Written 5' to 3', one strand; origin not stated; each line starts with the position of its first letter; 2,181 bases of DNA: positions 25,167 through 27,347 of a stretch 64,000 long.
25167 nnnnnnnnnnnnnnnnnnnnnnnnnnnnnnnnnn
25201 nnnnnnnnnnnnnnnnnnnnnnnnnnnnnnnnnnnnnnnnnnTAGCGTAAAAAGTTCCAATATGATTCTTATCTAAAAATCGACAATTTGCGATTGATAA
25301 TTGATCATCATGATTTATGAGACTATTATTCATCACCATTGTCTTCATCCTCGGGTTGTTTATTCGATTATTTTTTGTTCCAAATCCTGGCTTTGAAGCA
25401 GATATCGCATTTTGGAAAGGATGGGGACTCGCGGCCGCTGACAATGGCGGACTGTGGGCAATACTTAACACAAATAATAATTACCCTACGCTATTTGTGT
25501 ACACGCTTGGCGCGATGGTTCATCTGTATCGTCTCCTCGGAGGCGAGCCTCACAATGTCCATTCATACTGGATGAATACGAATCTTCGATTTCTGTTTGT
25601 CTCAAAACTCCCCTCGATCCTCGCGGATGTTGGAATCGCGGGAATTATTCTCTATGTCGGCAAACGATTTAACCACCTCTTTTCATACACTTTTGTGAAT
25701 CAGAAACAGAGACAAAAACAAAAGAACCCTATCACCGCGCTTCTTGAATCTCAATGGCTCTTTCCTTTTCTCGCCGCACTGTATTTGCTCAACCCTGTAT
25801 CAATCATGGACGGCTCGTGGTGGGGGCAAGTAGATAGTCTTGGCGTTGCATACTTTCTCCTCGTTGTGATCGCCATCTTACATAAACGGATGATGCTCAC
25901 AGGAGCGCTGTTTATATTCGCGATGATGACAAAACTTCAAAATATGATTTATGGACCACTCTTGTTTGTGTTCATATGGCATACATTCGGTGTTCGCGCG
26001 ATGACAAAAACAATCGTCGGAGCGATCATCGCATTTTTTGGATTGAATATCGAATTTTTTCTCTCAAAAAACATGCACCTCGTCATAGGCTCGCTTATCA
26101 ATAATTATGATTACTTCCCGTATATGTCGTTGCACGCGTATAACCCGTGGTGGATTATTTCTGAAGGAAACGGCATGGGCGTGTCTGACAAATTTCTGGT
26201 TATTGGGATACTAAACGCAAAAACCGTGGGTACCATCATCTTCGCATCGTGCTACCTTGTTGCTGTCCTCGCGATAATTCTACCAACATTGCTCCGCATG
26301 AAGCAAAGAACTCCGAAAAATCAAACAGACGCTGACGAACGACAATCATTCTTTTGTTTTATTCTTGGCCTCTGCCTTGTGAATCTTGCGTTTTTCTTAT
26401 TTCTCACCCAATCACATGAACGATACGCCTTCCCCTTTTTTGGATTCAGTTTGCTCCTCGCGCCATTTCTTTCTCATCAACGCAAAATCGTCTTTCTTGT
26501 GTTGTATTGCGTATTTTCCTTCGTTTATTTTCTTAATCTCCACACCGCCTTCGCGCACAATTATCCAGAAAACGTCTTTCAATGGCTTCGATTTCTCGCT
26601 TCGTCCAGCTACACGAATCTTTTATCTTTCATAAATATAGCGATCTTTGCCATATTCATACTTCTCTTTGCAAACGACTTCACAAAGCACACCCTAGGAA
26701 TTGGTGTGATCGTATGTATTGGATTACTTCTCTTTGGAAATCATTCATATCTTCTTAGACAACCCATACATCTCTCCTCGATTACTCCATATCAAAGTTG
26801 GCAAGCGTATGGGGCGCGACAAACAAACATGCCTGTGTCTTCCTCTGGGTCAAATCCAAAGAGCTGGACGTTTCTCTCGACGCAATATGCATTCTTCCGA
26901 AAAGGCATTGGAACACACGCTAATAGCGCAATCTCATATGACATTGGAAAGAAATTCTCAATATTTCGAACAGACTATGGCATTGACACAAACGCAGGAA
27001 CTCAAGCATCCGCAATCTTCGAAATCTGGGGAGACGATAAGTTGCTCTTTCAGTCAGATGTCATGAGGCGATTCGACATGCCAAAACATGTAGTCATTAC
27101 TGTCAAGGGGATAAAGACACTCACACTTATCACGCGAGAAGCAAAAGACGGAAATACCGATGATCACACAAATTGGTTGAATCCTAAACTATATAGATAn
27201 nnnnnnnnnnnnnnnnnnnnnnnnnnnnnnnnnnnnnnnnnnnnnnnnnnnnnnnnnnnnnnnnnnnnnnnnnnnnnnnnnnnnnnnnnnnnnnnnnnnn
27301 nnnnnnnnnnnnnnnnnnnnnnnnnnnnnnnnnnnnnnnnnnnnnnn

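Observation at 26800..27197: NPCBM-like carbohydrate-binding module fused to the C-terminus of a GT-C-like polytopic membrane protein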

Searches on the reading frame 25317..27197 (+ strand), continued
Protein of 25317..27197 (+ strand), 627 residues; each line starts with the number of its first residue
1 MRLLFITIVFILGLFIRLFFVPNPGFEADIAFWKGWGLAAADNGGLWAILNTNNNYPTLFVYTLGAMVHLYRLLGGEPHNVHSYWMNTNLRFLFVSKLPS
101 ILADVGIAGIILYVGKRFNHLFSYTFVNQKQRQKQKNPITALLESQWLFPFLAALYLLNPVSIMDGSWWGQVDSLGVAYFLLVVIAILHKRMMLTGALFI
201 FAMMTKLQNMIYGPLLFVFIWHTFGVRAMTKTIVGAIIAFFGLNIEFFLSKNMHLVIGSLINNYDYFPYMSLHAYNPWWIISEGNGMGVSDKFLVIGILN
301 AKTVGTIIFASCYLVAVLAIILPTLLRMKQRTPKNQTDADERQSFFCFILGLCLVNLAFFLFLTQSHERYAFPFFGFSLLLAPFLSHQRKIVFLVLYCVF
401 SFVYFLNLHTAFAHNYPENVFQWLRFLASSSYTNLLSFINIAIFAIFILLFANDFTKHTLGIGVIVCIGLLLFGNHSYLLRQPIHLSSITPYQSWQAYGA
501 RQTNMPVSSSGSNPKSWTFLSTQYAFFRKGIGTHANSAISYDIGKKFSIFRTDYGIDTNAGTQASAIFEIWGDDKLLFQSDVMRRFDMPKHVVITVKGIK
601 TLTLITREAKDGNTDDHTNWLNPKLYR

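Call 21: predict_structure(alignment_id=A1)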
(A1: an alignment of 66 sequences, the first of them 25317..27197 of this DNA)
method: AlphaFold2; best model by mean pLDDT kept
length: 627 residues; sequences in the alignment: 66
mean_pLDDT: 90.1   pTM: 0.89
mean pLDDT of the five models: 90.1, 88.1, 87.9, 87.6, 87.2
residues with pLDDT >= 90: 441; 70-90: 147; 50-70: 32; < 50: 7
segments of 3 or more residues with pLDDT < 50: 264-266, 268-270
pLDDT, mean of each block of 10 residues (from residue 1): 86 95 84 92 91 83 94 97 93 94 96 95 71 71 82 96 88 92 98 98 86 96 97 97 91 83 52 76 74 89 94 98 93 87 96 96 80 95 94 97 94 89 93 94 96 96 98 97 95 87 80 64 89 94 96 92 93 98 94 98 95 85 97
secondary structure, 60 per line:
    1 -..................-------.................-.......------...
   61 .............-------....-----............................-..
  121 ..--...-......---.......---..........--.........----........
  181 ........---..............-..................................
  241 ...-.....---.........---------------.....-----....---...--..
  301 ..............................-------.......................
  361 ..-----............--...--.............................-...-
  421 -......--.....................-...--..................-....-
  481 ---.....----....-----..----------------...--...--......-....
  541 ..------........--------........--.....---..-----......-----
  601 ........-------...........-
elements in order: H2-19 H27-43 H45-51 H58-73 H81-84 H90-117 H119-122 H129-134 H138-144 H148-157 H160-168 H173-188 H192-205 H207-243 H245-249 H253-261 H277-281 H287-290 E294-296 H301-330 H338-362 H368-379 H387-415 H422-427 H430-450 H457-474 H476-479 E493-496 E520-522 E525-527 E530-535 E537-542 E549-556 E565-572 E575-579 E590-595 E601-608 E616-626
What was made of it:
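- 25317..27200 (+): Whole gene: a 627-aa GT-C-fold membrane glycosyltransferase with a C-terminal CBM51/NPCBM domain. AF2 pLDDT 90.1, pTM 0.89 (call 21).
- Checked: The AF2 model (pLDDT 90.1, pTM 0.89) has an all-beta C-terminal domain (call 21).
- AF2 places it confidently relative to the membrane domain (pTM 0.89, call 21).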

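Call 24: fold_search(model_id=the predicted structure, library=pdb)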
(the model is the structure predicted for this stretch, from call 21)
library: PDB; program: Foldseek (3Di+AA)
matches with E <= 10: 1108; with E <= 0.001: 15
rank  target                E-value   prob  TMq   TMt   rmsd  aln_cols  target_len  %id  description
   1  2vmg                  2.3e-09  1.00  0.21  0.84   2.8       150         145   29  The structure of CBM51 from Clostridium perfringens GH95 in complex with methyl-galactose (released 2008-02-19)
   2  7jrl                  2.9e-09  1.00  0.21  0.28   2.9       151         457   28  The structure of CBM51-2 in complex with GlcNAc and INT domains from Clostridium perfringens ZmpB (released 2021-02-03)
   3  2vmh                  4.9e-09  1.00  0.21  0.83   2.3       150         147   29  The structure of CBM51 from Clostridium perfringens GH95 (released 2008-02-19)
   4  2vmi                  6.1e-09  1.00  0.21  0.84   2.3       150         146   29  The structure of seleno-methionine labelled CBM51 from Clostridium perfringens GH95 (released 2008-02-19)
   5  7jrm                  7.8e-09  1.00  0.21  0.28   2.9       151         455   28  The structure of CBM51-2 and INT domains from Clostridium perfringens ZmpB (released 2021-02-03)
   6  7js4                  8.5e-09  1.00  0.21  0.14   2.8       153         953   29  The structure of the M60 catalytic domain with the CBM51-1 and CBM51-2 domains from Clostridium perfringens ZmpB (released 2021-02-03)
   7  8pvs_A                3.0e-07  1.00  0.20  0.18   2.6       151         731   26  Targeting extended blood antigens by Akkermansia muciniphila enzymes unveils a missing link for generating universal d (released 2024-02-28)
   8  2ygm_B                4.0e-07  1.00  0.22  0.38   2.7       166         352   24  THE X-RAY CRYSTAL STRUCTURE OF TANDEM CBM51 MODULES OF SP3GH98, THE FAMILY 98 GLYCOSIDE HYDROLASE FROM STREPTOCOCCUS P (released 2011-06-22)
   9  2vng_B                5.8e-07  1.00  0.21  0.70   3.0       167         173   21  Family 51 carbohydrate binding module from a family 98 glycoside hydrolase produced by Clostridium perfringens in comp (released 2008-02-19)
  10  2ygl_B                9.6e-07  1.00  0.21  0.37   2.9       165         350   20  The X-ray crystal structure of tandem CBM51 modules of Sp3GH98, the family 98 glycoside hydrolase from Streptococcus p (released 2011-06-22)
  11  2ygl_A                1.0e-06  1.00  0.21  0.37   2.9       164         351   20  The X-ray crystal structure of tandem CBM51 modules of Sp3GH98, the family 98 glycoside hydrolase from Streptococcus p (released 2011-06-22)
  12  2vng_A                2.3e-06  1.00  0.21  0.71   3.0       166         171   21  Family 51 carbohydrate binding module from a family 98 glycoside hydrolase produced by Clostridium perfringens in comp (released 2008-02-19)
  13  2vnr                  6.6e-06  1.00  0.21  0.71   3.0       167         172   21  Family 51 carbohydrate binding module from a family 98 glycoside hydrolase produced by Clostridium perfringens. (released 2008-02-19)
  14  6snh_X                1.5e-05  1.00  0.43  0.54  12.2       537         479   14  Cryo-EM structure of yeast ALG6 in complex with 6AG9 Fab and Dol25-P-Glc (released 2020-03-11)
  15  9wno_A                6.8e-04  1.00  0.43  0.61   7.0       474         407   16  Cryo-EM structure of Candida glabrata GPI mannosyltransferase I bound to Dol-P-Man (released 2025-12-03)
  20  8imx_U                2.6e-03  1.00  0.37  0.52   9.3       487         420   11  Cryo-EM structure of GPI-T with a chimeric GPI-anchored protein (released 2023-08-16)
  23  7wld_U                3.1e-03  1.00  0.38  0.53   9.9       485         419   12  Cryo-EM structure of the human glycosylphosphatidylinositol transamidase complex at 2.53 Angstrom resolution (released 2022-04-27)
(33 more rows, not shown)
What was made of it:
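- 25317..26741 (+): Polytopic GT-C (GT-C_B-like, GT87/ALG6/PIG-M-like) transmembrane domain, aa 1-475, about 13 membrane crossings. Foldseek: ALG6 6snh E=1.5e-5, GPI-MT-I 9wno TMt 0.61, PIG-U 8imx/7wld (call 24).
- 26763..27197 (+): CBM51/NPCBM beta-sandwich, aa 483-627. Foldseek 2vmg TMt 0.84 (call 24).
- On NPCBM / CBM51 (Pfam PF08305): Foldseek 2vmg/2vmh/2vmi: TMt 0.83-0.84, rmsd 2.3-2.8 A, E about 1e-9 (call 24), from a model with pLDDT mostly above 90 in this region (call 21).
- On GT-C fold glycosyltransferase superfamily: Foldseek hits ALG6 6snh (E=1.5e-5), GPI-MT-I 9wno (TMt 0.61) and PIG-U (call 24).
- Closest known: GT-C_B-type lipid-sugar-dependent transferases: ALG6. Same: The fold of the membrane domain matches (call 24).
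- Checked: That domain superposes on 2vmg/2vmh with TM 0.83-0.84 and rmsd 2.3-2.8 A (call 24).
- The GT-C fold comes from a confident model (calls 21, 24). True transferases (ALG6, GPI-MT-I) are the better fold matches (call 24).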

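Call 31: find_related_loci(query=A1, collection=genome_contigs, flank=8000)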
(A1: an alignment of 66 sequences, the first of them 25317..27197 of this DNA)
Query A1 (627 aa) in genome_contigs; peptide patterns used: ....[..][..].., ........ (x = any residue, [..] = any of these).
116 stretches matched a pattern; 81 encode a relative of the query (tblastn E <= 1e-3); the best 80 are kept; 79 distinct loci.
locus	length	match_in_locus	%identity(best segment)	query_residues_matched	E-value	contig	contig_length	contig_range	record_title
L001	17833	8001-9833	59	6-625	0e+0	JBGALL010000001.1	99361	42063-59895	MAG: Candidatus Woesebacteria bacterium isolate MAG_MBR_H10.109 MBRH10-109_opera_contig_943, whole genome shotgun sequen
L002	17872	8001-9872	54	6-626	0e+0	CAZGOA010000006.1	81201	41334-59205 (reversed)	MAG TPA_asm: uncultured Gammaproteobacteria bacterium isolate binchicken_co277_142 genome assembly, contig: NODE_627_len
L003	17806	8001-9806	50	12-626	0e+0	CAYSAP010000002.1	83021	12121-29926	MAG TPA_asm: uncultured Gammaproteobacteria bacterium isolate SRP090828_co2_19 genome assembly, contig: NODE_111_length_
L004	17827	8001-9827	49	8-626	0e+0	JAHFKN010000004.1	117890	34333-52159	MAG: Candidatus Gottesmanbacteria bacterium isolate nzgw410 NODE_124_length_117891_cov_18.801639, whole genome shotgun s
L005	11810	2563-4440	49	6-626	0e+0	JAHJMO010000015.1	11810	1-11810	MAG: Patescibacteria group bacterium isolate Old_saline.mb.45 Old_saline.mb.45_k141_423141, whole genome shotgun sequenc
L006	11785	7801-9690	47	10-626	0e+0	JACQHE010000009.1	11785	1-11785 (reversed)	MAG: Candidatus Gottesmanbacteria bacterium isolate NC_groundwater_1091_Ag_S2p5_51_258 S_2p5_S6_coassembly_k141_971501,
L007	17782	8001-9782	48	2-626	4e-178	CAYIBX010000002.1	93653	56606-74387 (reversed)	MAG TPA_asm: uncultured Gammaproteobacteria bacterium isolate ERP119705_co18_370 genome assembly, contig: NODE_120_lengt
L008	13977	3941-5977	45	8-626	5e-178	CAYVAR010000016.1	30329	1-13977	MAG TPA_asm: uncultured Gammaproteobacteria bacterium isolate binchicken_co110_1166 genome assembly, contig: NODE_3393_l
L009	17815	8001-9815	48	8-625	3e-177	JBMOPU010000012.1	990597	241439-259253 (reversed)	MAG: Patescibacteria group bacterium isolate Betzabe_MAG136 MAG136_14, whole genome shotgun sequence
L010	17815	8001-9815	47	8-625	2e-175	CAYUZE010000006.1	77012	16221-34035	MAG TPA_asm: uncultured Gammaproteobacteria bacterium isolate binchicken_co130_63 genome assembly, contig: NODE_569_leng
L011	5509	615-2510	48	8-626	6e-179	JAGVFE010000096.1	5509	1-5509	MAG: Candidatus Woesebacteria bacterium isolate DeMMO2_52 c_000000099133, whole genome shotgun sequence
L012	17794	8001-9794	47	17-626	2e-174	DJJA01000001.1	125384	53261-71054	MAG TPA_asm: Candidatus Gottesmanbacteria bacterium UBA6580 UBA6580_contig_190, whole genome shotgun sequence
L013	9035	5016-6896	46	8-626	3e-174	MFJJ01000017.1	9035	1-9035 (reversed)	MAG: Candidatus Gottesmanbacteria bacterium RIFCSPHIGHO2_01_FULL_46_14 rifcsphigho2_01_scaffold_21574, whole genome shot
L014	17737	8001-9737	49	3-626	9e-174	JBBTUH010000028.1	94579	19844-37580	MAG: Patescibacteria group bacterium isolate H41-bin250_1 H41_bin250_1_000000000028, whole genome shotgun sequence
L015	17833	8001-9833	47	9-626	9e-173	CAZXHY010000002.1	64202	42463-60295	MAG TPA_asm: uncultured Gammaproteobacteria bacterium isolate ERP113451_co3_13 genome assembly, contig: NODE_187_length_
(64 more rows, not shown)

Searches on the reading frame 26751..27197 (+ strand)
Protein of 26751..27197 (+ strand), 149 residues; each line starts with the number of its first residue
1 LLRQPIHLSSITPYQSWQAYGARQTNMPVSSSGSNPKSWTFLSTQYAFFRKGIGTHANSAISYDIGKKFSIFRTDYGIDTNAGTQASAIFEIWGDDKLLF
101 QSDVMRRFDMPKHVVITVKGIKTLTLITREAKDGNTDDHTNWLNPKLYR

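Call 5: search_protein_families(library=pfam, proteins=[window:26799-27197:+], max_evalue=1)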
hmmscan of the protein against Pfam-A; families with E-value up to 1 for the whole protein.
window:26799-27197:+ (133 aa): 1 family
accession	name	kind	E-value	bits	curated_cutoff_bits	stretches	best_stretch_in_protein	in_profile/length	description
PF08305.17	NPCBM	-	3.5e-32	111.7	23.9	1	12-131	19-136/137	NPCBM/NEW2 domain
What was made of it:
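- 26763..27197 (+): Pfam PF08305 E=5e-31 (call 5).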

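Call 6: search_protein_families(library=ncbifam, proteins=[window:26799-27197:+], max_evalue=1)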
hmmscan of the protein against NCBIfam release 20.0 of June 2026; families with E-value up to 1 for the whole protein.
window:26799-27197:+ (133 aa): 0 families

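Call 28: search_solved_structures(query=window:26751-27197:+, max_evalue=0.001, show_alignments=5)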
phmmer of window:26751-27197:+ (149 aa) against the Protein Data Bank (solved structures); distinct sequences matched with E-value up to 0.001: 7.
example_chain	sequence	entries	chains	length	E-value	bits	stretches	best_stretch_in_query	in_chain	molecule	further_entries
7js4_A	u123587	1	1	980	4.6e-27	97.9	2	7-147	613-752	F5/8 type C domain protein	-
2vmh_A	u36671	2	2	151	8.5e-13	51.7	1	44-147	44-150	FIBRONECTIN TYPE III DOMAIN PROTEIN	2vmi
2vmg_A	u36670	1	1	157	9.5e-13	51.5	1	44-147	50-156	FIBRONECTIN TYPE III DOMAIN PROTEIN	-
7jrm_A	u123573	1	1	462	6.1e-12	48.9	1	47-146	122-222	F5/8 type C domain protein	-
7jrl_A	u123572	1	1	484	6.7e-12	48.8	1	47-146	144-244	F5/8 type C domain protein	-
2ygl_A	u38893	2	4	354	1.9e-08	37.5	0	44-104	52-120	BLOOD GROUP A-AND B-CLEAVING ENDO-BETA-GALACTOSIDASE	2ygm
8pvs_A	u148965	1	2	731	1.3e-06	31.7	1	49-144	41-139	Alpha-1,3-galactosidase B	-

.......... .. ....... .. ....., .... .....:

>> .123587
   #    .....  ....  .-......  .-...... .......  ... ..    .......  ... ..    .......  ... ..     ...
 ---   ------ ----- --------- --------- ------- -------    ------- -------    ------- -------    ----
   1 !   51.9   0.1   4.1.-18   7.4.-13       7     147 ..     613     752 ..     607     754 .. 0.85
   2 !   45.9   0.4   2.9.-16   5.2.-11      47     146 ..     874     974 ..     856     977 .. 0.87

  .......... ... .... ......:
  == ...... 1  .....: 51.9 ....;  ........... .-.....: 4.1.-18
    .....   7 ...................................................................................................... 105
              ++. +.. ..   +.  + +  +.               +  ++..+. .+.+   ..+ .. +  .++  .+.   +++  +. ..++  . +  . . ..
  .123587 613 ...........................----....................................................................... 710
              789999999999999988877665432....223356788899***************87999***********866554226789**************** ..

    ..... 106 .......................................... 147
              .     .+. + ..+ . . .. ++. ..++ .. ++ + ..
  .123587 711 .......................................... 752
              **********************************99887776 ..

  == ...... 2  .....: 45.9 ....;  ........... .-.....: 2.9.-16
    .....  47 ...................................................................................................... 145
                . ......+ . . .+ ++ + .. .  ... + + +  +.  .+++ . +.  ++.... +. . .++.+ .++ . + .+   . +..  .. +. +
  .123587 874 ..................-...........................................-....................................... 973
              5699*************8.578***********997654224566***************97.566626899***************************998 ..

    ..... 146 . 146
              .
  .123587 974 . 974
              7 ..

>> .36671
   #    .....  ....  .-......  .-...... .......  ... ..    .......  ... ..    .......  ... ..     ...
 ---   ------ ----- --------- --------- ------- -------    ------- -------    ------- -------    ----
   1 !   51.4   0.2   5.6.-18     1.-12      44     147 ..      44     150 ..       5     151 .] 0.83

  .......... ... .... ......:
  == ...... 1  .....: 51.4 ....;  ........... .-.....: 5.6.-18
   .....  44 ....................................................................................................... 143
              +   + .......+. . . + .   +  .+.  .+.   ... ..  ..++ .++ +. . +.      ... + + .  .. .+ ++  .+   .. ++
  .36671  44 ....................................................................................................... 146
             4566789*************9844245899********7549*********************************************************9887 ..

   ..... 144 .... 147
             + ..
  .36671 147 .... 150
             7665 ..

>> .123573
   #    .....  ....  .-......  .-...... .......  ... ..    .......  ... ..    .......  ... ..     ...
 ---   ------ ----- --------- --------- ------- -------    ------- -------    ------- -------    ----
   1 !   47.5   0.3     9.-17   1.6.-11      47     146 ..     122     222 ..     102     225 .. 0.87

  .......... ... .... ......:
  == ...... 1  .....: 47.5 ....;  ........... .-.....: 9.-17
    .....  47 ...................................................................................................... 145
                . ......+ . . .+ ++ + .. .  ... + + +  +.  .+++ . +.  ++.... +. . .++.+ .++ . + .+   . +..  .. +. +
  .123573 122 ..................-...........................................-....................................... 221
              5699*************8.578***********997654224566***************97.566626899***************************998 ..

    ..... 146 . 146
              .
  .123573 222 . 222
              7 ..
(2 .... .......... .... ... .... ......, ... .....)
